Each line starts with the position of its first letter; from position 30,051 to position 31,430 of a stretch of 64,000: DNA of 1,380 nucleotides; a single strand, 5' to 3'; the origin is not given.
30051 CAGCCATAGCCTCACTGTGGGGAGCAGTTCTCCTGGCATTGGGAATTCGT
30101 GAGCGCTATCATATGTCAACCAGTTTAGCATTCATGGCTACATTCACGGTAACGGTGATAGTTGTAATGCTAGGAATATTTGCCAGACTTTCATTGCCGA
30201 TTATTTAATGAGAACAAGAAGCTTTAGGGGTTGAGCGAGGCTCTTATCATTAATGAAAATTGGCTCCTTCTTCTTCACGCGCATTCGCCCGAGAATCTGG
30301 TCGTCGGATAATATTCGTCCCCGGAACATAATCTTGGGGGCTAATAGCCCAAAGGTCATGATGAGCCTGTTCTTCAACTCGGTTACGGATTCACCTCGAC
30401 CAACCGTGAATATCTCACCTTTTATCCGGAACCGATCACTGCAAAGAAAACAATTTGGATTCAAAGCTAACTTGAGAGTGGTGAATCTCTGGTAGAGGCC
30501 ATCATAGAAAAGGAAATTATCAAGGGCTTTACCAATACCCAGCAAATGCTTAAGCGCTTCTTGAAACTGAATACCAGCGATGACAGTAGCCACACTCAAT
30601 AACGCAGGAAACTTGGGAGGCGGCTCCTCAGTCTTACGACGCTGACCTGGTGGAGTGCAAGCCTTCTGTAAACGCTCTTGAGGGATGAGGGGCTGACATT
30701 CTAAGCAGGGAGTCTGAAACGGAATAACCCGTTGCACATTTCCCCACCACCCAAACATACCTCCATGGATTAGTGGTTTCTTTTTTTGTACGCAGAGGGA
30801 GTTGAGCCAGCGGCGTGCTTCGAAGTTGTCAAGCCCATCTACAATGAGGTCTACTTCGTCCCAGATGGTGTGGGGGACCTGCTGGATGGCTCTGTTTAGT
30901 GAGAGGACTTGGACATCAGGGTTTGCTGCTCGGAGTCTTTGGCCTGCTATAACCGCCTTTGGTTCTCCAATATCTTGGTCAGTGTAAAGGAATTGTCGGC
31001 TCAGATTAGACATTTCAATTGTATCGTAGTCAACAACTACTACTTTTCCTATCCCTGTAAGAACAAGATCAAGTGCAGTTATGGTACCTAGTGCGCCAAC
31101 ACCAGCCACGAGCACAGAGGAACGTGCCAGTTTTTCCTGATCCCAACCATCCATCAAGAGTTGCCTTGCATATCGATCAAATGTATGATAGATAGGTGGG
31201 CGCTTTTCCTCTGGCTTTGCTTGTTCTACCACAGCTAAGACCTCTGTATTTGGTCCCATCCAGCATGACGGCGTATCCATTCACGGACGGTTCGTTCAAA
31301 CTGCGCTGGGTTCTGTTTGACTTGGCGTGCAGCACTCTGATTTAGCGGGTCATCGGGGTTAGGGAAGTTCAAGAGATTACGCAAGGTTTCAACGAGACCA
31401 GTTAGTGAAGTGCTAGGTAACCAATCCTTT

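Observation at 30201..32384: Complete eukaryote-like ubiquitylation cassette in two mini-operons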

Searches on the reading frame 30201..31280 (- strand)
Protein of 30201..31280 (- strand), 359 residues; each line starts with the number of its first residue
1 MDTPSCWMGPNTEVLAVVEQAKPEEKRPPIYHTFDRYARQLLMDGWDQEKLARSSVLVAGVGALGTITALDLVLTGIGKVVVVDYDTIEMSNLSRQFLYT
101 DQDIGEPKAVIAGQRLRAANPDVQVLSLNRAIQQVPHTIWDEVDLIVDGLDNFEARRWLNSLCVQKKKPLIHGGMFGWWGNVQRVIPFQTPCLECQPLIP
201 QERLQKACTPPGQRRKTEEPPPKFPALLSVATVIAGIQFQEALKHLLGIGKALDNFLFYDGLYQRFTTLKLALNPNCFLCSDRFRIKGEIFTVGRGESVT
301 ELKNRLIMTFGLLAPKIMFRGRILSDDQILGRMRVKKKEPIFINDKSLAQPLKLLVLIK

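Call 3: search_protein_families(library=pfam, proteins=[window:30201-31280:-], max_evalue=0.1)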
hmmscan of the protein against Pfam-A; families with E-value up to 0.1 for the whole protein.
window:30201-31280:- (359 aa): 2 families
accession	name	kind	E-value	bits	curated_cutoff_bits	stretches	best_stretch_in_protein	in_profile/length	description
PF00899.27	ThiF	-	6.2e-64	215.8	28.1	1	37-277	1-236/238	ThiF family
PF00240.29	ubiquitin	-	0.0057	16.8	25.4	1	291-338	13-62/72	Ubiquitin family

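Call 5: find_encoding_contigs(protein=window:30201-31280:-, flank=10000, max_places=6)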
Protein window:30201-31280:- (359 aa): no gene with exactly this product is on record in the collection.

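Call 6: search_solved_structures(query=window:30201-31280:-, max_evalue=0.00001, show_alignments=2)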
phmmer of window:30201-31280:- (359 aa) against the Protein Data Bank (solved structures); distinct sequences matched with E-value up to 0.00001: 69 (the best 60 are shown).
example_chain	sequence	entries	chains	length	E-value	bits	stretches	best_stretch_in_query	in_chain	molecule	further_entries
5tr4_A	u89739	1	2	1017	1.7e-35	125.8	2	34-203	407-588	Ubiquitin-activating enzyme E1 1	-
6nya_A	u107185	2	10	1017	2.7e-35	125.1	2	35-203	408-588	Ubiquitin-activating enzyme E1 1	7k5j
3cmm_A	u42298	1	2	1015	2.7e-35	125.1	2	35-203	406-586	Ubiquitin-activating enzyme E1 1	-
5l6h_A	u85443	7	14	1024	2.7e-35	125.1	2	35-203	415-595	Ubiquitin-activating enzyme E1 1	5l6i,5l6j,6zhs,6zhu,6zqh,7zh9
4nnj_A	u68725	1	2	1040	2.8e-35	125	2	35-203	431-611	Ubiquitin-activating enzyme E1 1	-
8se9_A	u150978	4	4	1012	8.7e-35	123.4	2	36-191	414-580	Ubiquitin-like modifier-activating enzyme 7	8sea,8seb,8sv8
8oif_A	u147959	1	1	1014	8.7e-35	123.4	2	36-191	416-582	Ubiquitin-like modifier-activating enzyme 7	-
9mc4_A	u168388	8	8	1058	6.3e-34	120.6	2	34-204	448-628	Ubiquitin-like modifier-activating enzyme 1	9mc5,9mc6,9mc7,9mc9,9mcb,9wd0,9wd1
6dc6_A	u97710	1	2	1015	1e-33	119.9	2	34-197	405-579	Ubiquitin-like modifier-activating enzyme 1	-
9qgg_B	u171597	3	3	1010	2e-33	119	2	35-208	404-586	E1 ubiquitin-activating enzyme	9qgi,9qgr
6zht_C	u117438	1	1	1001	2.6e-33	118.6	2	35-203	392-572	Ubiquitin-activating enzyme E1 1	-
1jw9_B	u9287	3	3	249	3.8e-30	108.2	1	36-281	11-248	MOLYBDOPTERIN BIOSYNTHESIS MOEB PROTEIN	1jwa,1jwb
1zfn_A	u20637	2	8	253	3.8e-30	108.2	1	33-281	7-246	Adenylyltransferase thiF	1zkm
1zud_1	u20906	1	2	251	3.8e-30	108.2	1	33-281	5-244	Adenylyltransferase thiF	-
9jtc_A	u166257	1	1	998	1.4e-29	106.3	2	36-191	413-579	UBA7 protein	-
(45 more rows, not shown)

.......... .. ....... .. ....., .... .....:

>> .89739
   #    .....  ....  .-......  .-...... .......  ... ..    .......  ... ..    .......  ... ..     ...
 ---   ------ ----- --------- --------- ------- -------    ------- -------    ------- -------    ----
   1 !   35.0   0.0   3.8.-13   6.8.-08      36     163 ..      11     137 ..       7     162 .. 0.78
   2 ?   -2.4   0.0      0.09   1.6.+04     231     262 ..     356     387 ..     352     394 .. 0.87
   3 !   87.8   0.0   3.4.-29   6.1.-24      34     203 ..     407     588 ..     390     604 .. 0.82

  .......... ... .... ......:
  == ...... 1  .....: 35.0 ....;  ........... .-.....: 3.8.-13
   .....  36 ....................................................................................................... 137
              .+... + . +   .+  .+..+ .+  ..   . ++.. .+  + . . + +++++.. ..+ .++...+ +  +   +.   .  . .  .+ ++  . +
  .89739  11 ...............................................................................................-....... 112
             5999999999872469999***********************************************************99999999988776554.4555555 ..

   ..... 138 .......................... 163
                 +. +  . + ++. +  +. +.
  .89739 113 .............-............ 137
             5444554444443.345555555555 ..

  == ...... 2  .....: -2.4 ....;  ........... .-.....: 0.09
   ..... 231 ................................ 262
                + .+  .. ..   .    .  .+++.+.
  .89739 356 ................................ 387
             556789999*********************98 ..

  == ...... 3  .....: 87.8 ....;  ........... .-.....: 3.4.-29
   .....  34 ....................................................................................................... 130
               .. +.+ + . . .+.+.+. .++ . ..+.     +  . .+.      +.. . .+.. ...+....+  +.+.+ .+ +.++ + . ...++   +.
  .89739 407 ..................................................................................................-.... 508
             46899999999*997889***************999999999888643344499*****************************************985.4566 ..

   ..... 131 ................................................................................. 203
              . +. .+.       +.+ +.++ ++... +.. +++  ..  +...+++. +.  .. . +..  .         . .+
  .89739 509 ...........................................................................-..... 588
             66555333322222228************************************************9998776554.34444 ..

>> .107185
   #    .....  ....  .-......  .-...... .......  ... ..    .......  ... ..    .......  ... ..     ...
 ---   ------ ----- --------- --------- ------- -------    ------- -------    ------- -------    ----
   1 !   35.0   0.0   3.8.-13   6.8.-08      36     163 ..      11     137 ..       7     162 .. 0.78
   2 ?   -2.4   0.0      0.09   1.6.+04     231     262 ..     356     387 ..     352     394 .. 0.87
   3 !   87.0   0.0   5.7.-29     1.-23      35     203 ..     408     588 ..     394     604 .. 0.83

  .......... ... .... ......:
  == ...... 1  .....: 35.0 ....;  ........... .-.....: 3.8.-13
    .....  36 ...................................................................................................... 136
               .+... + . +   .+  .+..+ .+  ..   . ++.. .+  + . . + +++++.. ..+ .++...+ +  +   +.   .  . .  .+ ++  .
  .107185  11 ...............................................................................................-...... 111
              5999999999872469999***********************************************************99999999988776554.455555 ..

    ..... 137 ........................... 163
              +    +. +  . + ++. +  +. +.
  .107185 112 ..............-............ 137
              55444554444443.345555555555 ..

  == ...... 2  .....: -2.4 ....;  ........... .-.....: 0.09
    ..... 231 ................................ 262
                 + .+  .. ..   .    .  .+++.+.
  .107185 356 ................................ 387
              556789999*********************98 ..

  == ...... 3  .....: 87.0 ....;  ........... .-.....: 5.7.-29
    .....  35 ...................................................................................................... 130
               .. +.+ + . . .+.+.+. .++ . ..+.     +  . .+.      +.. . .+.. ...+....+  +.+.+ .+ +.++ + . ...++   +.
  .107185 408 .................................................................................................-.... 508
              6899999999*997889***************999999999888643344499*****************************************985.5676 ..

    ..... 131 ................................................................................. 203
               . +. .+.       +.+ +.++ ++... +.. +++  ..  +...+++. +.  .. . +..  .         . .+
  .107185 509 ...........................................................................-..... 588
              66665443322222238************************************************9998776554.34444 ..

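Call 43: search_protein_families(library=ncbifam, proteins=[window:30201-31232:-], max_evalue=0.01)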
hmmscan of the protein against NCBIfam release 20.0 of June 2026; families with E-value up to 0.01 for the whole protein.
window:30201-31232:- (343 aa): 21 families
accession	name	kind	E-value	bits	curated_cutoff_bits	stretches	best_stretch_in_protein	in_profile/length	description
NF006444.0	PRK08762.1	equivalog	3.7e-46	157.5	449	1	19-269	126-372/387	molybdopterin-synthase adenylyltransferase MoeB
TIGR02356.1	adenyl_thiF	equivalog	2.5e-44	151.1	275.25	1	20-195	1-181/203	thiazole biosynthesis adenylyltransferase ThiF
NF004281.0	PRK05690.1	subfamily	9.7e-41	139.6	266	1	19-265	11-249/250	molybdopterin-synthase adenylyltransferase MoeB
NF047750.1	SAMPActivE1UbaA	equivalog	2e-37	129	450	1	18-267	10-251/270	SAMP-activating enzyme E1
NF006204.0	PRK08328.1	equivalog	5.5e-37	127.6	339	1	18-242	7-217/231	hypothetical protein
NF009123.0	PRK12475.1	subfamily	6e-36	124.4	510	1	19-179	3-169/338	MoeB/ThiF family adenylyltransferase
TIGR02355.1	moeB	equivalog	7.7e-36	123.7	376.55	1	20-264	4-240/240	molybdopterin-synthase adenylyltransferase MoeB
NF005902.0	PRK07878.1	equivalog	1.4e-31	109.8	647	1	19-261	21-260/392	adenylyltransferase/sulfurtransferase MoeZ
NF005646.0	PRK07411.1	equivalog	3.3e-30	105.5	633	1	18-261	16-252/390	molybdopterin-synthase adenylyltransferase MoeB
NF004111.0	PRK05600.1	equivalog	1.1e-27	97.1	437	1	19-165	20-170/371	ThiF family adenylyltransferase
TIGR01408.1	Ube1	subfamily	2.8e-26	91.6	750.05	1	31-178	413-570/1008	ubiquitin-activating enzyme E1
NF006395.0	PRK08644.1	equivalog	9.4e-25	87.5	159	1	32-163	25-159/215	sulfur carrier protein ThiS adenylyltransferase ThiF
NF006077.0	PRK08223.1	equivalog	6e-21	74.7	266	1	29-161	20-155/296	hypothetical protein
TIGR02354.1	thiF_fam2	equivalog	7.2e-19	68.5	152.2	1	33-147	17-131/200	thiamine biosynthesis protein ThiF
NF011424.0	PRK14851.1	subfamily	7.5e-16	57.3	1170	1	26-162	32-171/679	hypothetical protein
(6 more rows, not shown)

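Call 44: find_homologous_proteins(query=window:30201-31232:-, max_evalue=1e-10)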
Query window:30201-31232:- (343 aa): 416 proteins with E <= 1e-10 among 3334 candidates; the best 120 are listed.
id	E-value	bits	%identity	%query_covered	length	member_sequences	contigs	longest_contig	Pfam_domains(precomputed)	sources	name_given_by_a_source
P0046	2.0e-229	778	100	100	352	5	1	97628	PF00899.28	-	-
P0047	8.2e-214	727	91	100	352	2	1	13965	PF00899.28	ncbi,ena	-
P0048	4.6e-179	613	76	98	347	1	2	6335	PF00899.28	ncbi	ncbi:MAG: ThiF family adenylyltransferase [Promethearchaeota archaeon]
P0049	5.8e-178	609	75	100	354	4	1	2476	PF00899.28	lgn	-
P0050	8.6e-178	608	74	100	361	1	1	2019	PF00899.28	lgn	-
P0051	1.6e-177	608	75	98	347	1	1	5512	PF00899.28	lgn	-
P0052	4.6e-176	603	75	98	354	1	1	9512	PF00899.28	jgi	jgi:molybdopterin/thiamine biosynthesis adenylyltransferase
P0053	5.0e-176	603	73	100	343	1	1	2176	PF00899.28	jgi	jgi:adenylyltransferase/sulfurtransferase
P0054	1.1e-175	602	74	99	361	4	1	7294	PF00899.28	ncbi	-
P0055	1.3e-175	601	73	100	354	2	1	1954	PF00899.28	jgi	jgi:molybdopterin/thiamine biosynthesis adenylyltransferase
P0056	3.2e-175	600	73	100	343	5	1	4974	PF00899.28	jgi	jgi:adenylyltransferase/sulfurtransferase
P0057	3.4e-175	600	75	100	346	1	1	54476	PF00899.28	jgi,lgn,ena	-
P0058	2.6e-174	597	73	100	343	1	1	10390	PF00899.28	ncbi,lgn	ncbi:MAG: ThiF family adenylyltransferase [Candidatus Thorarchaeota archaeon]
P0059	3.0e-174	597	73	100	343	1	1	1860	PF00899.28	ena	-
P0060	3.6e-173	593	71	100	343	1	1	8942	PF00899.28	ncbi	-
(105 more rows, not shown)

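Call 47: search_solved_structures(query=A2, max_evalue=1e-10, show_alignments=0)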
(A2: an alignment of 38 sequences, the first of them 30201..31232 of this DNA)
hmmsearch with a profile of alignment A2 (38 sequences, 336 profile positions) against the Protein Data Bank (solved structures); distinct sequences matched with E-value up to 1e-10: 78 (the best 60 are shown).
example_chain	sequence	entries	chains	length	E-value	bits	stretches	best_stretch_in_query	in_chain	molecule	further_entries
9qgg_B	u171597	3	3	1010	9.1e-54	185.9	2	8-167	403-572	E1 ubiquitin-activating enzyme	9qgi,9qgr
5tr4_A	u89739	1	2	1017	4.2e-53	183.7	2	6-165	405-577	Ubiquitin-activating enzyme E1 1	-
9mc4_A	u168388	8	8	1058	4.9e-53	183.5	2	4-167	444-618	Ubiquitin-like modifier-activating enzyme 1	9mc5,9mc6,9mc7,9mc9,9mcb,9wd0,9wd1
6dc6_A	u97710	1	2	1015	5.7e-53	183.3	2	4-166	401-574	Ubiquitin-like modifier-activating enzyme 1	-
6nya_A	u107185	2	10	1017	1.8e-52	181.6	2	6-165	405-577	Ubiquitin-activating enzyme E1 1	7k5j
5l6h_A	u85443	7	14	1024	1.9e-52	181.6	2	6-165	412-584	Ubiquitin-activating enzyme E1 1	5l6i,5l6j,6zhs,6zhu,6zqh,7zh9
3cmm_A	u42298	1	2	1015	1.9e-52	181.5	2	6-165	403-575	Ubiquitin-activating enzyme E1 1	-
4nnj_A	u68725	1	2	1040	2e-52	181.5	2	6-165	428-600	Ubiquitin-activating enzyme E1 1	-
9jtc_A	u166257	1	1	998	4.3e-50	173.8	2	8-165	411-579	UBA7 protein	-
6zht_C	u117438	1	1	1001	5.3e-50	173.5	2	6-165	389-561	Ubiquitin-activating enzyme E1 1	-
8se9_A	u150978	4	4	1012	1.1e-48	169.2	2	8-165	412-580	Ubiquitin-like modifier-activating enzyme 7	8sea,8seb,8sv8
8oif_A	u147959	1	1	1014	1.1e-48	169.2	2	8-165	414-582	Ubiquitin-like modifier-activating enzyme 7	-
1zfn_A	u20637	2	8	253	7e-46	160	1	7-258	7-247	Adenylyltransferase thiF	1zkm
1zud_1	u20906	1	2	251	7.7e-46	159.8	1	7-258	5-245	Adenylyltransferase thiF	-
4ii2_A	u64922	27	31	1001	1.9e-45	158.5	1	9-165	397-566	Ubiquitin-activating enzyme E1 1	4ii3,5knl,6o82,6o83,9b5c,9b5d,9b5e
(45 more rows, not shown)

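Call 53: predict_structure(alignment_id=A2)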
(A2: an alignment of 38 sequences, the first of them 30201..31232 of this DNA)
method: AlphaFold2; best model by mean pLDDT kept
length: 343 residues; sequences in the alignment: 38
mean_pLDDT: 83.9   pTM: 0.79
mean pLDDT of the five models: 83.9, 83.8, 83.7, 81.5, 81.1
residues with pLDDT >= 90: 182; 70-90: 102; 50-70: 25; < 50: 34
segments of 3 or more residues with pLDDT < 50: 1-19, 182-192
pLDDT, mean of each block of 10 residues (from residue 1): 40 40 65 96 95 96 97 88 95 98 97 96 97 89 93 92 89 87 45 53 57 87 95 87 87 85 80 86 93 88 93 85 90 89 86
secondary structure, 60 per line:
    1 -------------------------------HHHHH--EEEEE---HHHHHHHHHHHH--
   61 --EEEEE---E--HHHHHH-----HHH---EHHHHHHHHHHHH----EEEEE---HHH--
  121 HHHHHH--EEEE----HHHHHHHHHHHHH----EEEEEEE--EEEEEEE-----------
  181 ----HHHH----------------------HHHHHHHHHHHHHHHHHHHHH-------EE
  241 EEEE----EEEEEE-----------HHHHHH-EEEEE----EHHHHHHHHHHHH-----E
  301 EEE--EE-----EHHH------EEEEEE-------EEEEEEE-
elements in order: H32-36 E39-43 H47-58 E63-67 H74-79 H92-103 E108-112 H121-126 E129-132 H137-149 E154-160 E163-169 H185-188 H211-231 E239-244 E249-254 H266-271 E273-277 H283-294 E300-303 E323-328 E336-342

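Call 55: fold_search(model_id=the predicted structure, library=pdb)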
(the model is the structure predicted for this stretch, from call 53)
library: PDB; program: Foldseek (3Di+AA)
matches with E <= 10: 1861; with E <= 0.001: 245
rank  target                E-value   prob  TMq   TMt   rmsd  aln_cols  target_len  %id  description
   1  3gzn_B                6.6e-24  1.00  0.76  0.61   7.8       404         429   22  Structure of NEDD8-activating enzyme in complex with NEDD8 and MLN4924 (released 2010-02-02)
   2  3dbr_B                2.0e-23  1.00  0.76  0.61   7.9       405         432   21  Structural Dissection of a Gating Mechanism Preventing Misactivation of Ubiquitin by NEDD8's E1 (APPBP1-UBA3Arg190Gln- (released 2008-08-12)
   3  3dbl_F                2.4e-23  1.00  0.76  0.61   7.7       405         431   21  Structural Dissection of a Gating Mechanism Preventing Misactivation of Ubiquitin by NEDD8's E1 (APPBP1-UBA3Arg190wt-N (released 2008-08-12)
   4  3dbh_B                4.1e-23  1.00  0.76  0.61   6.4       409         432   22  Structural Dissection of a Gating Mechanism Preventing Misactivation of Ubiquitin by NEDD8's E1 (APPBP1-UBA3Arg190Ala- (released 2008-08-12)
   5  3dbl_B                1.2e-22  1.00  0.77  0.62   7.3       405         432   22  Structural Dissection of a Gating Mechanism Preventing Misactivation of Ubiquitin by NEDD8's E1 (APPBP1-UBA3Arg190wt-N (released 2008-08-12)
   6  3dbh_F                1.9e-22  1.00  0.76  0.61   7.4       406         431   22  Structural Dissection of a Gating Mechanism Preventing Misactivation of Ubiquitin by NEDD8's E1 (APPBP1-UBA3Arg190Ala- (released 2008-08-12)
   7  2nvu_B                4.6e-22  1.00  0.59  0.27  10.0       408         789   22  Structure of APPBP1-UBA3~NEDD8-NEDD8-MgATP-Ubc12(C111A), a trapped ubiquitin-like protein activation complex (released 2007-01-30)
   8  3dbr_D                1.1e-21  1.00  0.74  0.60   7.9       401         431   22  Structural Dissection of a Gating Mechanism Preventing Misactivation of Ubiquitin by NEDD8's E1 (APPBP1-UBA3Arg190Gln- (released 2008-08-12)
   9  6h78_D                2.0e-21  1.00  0.56  0.71   4.3       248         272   29  E1 enzyme for ubiquitin like protein activation. (released 2018-10-31)
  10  6h78_H                2.2e-21  1.00  0.58  0.70   4.2       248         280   29  E1 enzyme for ubiquitin like protein activation. (released 2018-10-31)
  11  1zud_3                2.9e-21  1.00  0.61  0.86   3.8       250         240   31  Structure of ThiS-ThiF protein complex (released 2006-01-31)
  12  1tt5_B                4.4e-21  1.00  0.72  0.60   7.5       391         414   24  Structure of APPBP1-UBA3-Ubc12N26: a unique E1-E2 interaction required for optimal conjugation of the ubiquitin-like p (released 2004-09-14)
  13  6h78_B                5.6e-21  1.00  0.57  0.69   5.6       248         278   30  E1 enzyme for ubiquitin like protein activation. (released 2018-10-31)
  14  6h78_A                5.6e-21  1.00  0.57  0.69   4.9       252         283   30  E1 enzyme for ubiquitin like protein activation. (released 2018-10-31)
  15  6h78_G                7.5e-21  1.00  0.56  0.69   5.2       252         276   29  E1 enzyme for ubiquitin like protein activation. (released 2018-10-31)
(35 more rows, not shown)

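Call 62: find_encoding_contigs(protein=P0046, flank=10000, max_places=3)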
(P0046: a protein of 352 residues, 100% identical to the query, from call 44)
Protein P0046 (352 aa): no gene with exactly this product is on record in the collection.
